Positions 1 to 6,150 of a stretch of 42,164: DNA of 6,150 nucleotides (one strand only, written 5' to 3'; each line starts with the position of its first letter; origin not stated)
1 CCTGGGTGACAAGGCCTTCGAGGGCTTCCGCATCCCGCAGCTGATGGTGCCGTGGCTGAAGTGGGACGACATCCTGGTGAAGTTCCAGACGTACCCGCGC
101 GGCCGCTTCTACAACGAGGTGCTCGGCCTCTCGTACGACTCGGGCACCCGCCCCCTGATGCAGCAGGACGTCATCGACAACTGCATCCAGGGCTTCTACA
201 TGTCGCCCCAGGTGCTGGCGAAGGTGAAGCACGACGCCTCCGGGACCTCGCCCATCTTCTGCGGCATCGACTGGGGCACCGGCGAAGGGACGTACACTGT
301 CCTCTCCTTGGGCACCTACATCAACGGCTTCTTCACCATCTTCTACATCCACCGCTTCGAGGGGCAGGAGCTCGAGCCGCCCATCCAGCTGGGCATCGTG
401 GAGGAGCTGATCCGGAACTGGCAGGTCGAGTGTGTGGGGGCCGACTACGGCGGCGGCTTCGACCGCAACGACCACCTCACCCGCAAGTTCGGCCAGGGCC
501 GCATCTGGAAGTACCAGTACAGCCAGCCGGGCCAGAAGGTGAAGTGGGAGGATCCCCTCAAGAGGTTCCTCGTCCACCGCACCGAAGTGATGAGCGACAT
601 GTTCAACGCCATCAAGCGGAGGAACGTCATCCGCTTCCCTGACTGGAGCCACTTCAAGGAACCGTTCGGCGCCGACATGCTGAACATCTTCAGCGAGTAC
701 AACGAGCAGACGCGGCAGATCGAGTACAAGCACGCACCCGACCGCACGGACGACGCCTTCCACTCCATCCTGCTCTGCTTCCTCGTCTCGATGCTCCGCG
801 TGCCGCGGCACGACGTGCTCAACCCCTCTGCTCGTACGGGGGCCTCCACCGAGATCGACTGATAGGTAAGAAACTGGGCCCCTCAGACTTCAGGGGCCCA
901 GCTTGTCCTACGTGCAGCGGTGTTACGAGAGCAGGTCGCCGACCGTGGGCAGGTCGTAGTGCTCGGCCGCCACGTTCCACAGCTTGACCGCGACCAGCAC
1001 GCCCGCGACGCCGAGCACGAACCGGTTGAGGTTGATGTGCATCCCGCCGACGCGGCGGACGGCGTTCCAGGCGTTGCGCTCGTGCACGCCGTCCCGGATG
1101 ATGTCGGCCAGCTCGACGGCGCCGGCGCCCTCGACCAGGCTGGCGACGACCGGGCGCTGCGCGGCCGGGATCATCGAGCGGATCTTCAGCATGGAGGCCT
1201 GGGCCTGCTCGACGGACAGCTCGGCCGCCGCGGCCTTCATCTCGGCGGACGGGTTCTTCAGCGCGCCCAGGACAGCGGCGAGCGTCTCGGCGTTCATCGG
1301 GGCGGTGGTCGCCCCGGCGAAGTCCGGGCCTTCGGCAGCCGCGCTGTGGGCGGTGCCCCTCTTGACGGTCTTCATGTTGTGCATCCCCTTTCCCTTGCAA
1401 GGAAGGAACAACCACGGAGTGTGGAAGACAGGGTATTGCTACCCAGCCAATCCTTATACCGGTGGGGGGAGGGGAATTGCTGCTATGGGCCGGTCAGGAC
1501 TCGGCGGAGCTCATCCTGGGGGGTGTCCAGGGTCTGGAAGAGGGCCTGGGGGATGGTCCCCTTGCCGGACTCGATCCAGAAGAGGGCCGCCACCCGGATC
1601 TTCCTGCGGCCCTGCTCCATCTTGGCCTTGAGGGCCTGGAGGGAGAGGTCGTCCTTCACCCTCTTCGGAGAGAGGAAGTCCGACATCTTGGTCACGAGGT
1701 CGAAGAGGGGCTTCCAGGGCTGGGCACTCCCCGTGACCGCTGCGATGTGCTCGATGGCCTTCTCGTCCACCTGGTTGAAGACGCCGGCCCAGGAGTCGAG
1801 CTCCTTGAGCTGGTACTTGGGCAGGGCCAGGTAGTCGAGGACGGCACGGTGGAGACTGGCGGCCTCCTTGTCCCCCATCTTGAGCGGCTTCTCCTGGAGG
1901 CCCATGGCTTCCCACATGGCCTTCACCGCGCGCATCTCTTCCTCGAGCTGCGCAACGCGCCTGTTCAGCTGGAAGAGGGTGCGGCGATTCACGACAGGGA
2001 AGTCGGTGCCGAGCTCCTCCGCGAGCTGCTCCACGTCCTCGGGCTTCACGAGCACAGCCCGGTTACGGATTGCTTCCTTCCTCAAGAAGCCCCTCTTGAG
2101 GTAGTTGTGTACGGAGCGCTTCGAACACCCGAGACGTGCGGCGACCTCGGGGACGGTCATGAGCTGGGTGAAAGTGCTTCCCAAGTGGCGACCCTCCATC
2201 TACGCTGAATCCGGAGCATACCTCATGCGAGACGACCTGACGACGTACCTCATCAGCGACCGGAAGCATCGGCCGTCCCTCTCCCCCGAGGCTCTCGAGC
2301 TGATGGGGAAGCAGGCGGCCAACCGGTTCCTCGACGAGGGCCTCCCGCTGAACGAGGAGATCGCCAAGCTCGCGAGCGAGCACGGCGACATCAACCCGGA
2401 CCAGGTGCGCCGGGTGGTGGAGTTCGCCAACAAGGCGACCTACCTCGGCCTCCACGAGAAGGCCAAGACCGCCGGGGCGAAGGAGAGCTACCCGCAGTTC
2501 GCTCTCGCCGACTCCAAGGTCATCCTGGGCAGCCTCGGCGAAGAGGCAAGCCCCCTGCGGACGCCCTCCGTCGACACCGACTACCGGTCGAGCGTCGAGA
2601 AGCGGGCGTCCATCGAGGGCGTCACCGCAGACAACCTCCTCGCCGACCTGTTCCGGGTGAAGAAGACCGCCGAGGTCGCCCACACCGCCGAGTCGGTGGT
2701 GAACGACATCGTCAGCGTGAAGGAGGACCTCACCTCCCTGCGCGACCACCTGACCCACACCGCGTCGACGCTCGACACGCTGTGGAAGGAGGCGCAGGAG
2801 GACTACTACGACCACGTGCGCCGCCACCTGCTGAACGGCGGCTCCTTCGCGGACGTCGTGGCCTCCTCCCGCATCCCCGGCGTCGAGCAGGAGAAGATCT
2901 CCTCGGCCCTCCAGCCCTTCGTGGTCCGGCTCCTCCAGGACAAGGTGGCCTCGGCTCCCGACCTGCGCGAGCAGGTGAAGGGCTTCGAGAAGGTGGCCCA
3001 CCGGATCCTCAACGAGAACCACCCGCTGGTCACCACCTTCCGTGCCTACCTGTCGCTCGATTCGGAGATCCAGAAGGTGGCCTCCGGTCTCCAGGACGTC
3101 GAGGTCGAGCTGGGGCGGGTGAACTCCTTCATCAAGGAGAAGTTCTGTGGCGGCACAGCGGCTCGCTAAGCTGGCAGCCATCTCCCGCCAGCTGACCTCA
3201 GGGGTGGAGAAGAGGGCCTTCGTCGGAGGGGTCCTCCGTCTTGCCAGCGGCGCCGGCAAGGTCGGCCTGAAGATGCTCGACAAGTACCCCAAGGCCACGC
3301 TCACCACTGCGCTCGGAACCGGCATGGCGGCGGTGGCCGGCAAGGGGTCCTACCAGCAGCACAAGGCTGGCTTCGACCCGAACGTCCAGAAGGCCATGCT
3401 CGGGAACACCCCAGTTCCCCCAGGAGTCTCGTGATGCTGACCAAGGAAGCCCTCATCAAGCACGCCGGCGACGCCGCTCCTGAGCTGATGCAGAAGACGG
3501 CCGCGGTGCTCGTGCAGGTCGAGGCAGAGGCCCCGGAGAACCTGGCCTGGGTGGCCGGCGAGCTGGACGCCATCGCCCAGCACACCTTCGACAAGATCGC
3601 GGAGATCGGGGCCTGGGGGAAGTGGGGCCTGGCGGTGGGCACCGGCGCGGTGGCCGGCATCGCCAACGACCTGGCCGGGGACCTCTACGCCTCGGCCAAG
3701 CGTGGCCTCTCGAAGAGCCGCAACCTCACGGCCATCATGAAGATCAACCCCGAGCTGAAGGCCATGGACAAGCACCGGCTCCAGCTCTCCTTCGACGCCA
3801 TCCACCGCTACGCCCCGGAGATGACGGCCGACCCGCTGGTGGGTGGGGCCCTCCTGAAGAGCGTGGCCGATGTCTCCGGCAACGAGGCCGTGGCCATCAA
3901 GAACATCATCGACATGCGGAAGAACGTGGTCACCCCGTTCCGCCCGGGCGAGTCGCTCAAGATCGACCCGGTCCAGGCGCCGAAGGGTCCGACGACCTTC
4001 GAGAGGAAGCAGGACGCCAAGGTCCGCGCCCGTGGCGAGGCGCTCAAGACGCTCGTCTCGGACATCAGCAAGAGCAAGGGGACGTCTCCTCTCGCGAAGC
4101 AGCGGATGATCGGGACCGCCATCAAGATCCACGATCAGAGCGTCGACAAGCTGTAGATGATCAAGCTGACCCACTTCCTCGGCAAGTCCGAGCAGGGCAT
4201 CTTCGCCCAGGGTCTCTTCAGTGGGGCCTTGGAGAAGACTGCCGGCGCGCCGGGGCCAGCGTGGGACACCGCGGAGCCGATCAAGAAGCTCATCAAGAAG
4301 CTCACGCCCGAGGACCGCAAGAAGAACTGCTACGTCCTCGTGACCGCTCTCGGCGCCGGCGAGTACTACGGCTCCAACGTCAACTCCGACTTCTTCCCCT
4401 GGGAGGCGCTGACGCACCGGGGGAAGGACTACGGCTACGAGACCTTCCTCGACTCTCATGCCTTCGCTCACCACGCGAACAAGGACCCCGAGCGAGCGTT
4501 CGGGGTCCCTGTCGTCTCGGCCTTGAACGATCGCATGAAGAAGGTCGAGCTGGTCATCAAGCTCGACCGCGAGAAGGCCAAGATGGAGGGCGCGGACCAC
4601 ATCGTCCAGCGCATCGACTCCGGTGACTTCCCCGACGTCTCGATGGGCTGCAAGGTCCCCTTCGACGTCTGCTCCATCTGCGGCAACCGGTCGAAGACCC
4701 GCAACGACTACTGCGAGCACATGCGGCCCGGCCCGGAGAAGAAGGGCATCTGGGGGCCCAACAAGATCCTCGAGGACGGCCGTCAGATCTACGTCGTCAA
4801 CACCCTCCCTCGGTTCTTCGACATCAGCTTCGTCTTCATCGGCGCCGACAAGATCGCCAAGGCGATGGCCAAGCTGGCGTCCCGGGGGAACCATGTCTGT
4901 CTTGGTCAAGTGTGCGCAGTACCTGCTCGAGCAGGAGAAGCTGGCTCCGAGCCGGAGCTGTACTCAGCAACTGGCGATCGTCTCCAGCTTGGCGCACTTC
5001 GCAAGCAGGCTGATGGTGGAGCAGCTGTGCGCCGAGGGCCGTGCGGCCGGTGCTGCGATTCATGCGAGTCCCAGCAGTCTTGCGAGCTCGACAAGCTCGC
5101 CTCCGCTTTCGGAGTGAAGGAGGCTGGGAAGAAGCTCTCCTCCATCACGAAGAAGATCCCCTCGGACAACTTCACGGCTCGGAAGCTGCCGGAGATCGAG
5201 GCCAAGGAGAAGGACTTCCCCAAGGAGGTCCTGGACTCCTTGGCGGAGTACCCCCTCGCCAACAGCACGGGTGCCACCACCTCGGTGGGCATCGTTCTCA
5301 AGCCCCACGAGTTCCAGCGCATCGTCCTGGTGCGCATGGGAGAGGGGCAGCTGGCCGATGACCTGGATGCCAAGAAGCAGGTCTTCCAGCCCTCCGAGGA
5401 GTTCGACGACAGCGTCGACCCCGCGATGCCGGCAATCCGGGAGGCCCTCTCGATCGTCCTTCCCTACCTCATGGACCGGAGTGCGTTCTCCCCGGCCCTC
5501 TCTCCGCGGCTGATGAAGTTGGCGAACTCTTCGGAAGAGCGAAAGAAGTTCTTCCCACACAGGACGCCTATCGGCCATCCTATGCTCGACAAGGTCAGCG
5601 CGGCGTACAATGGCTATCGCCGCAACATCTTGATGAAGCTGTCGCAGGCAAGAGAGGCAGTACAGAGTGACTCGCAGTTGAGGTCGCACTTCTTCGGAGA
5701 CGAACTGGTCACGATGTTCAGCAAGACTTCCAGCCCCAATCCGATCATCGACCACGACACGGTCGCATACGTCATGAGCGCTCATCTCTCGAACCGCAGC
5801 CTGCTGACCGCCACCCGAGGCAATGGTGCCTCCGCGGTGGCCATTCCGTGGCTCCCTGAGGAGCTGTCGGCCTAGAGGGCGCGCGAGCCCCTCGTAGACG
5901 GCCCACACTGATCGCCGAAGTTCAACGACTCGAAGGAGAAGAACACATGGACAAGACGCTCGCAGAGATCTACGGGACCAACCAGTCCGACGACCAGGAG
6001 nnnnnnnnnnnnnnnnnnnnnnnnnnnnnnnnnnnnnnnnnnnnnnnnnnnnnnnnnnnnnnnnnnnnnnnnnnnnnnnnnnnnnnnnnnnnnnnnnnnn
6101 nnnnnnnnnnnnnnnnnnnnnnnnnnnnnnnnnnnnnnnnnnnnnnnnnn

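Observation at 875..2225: Two-gene minus-strand insert (tail-anchored membrane protein + HTH_17 regulator) between terminase and head genes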

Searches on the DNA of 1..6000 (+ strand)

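Call 6: search_dna_similar(query=window:1-6000:+, collection=phages, mode=distant, max_rows=20)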
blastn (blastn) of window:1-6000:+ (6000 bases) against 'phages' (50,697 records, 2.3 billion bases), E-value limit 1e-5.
No match.

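Call 38: search_rna_families(source=window, start=600, end=2600, threshold=evalue, max_evalue=1)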
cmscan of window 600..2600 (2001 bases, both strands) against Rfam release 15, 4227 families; matches with E-value up to 1: 1.
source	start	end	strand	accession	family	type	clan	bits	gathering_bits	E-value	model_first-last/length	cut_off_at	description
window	875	899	-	RF01833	astro_FSE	Cis-reg; frameshift_element;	-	19.1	70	0.08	1-25/55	no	ribosomal frameshift site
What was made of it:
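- Tried and rejected: Rfam gave no credible family for the hairpin or the leader (call 38).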
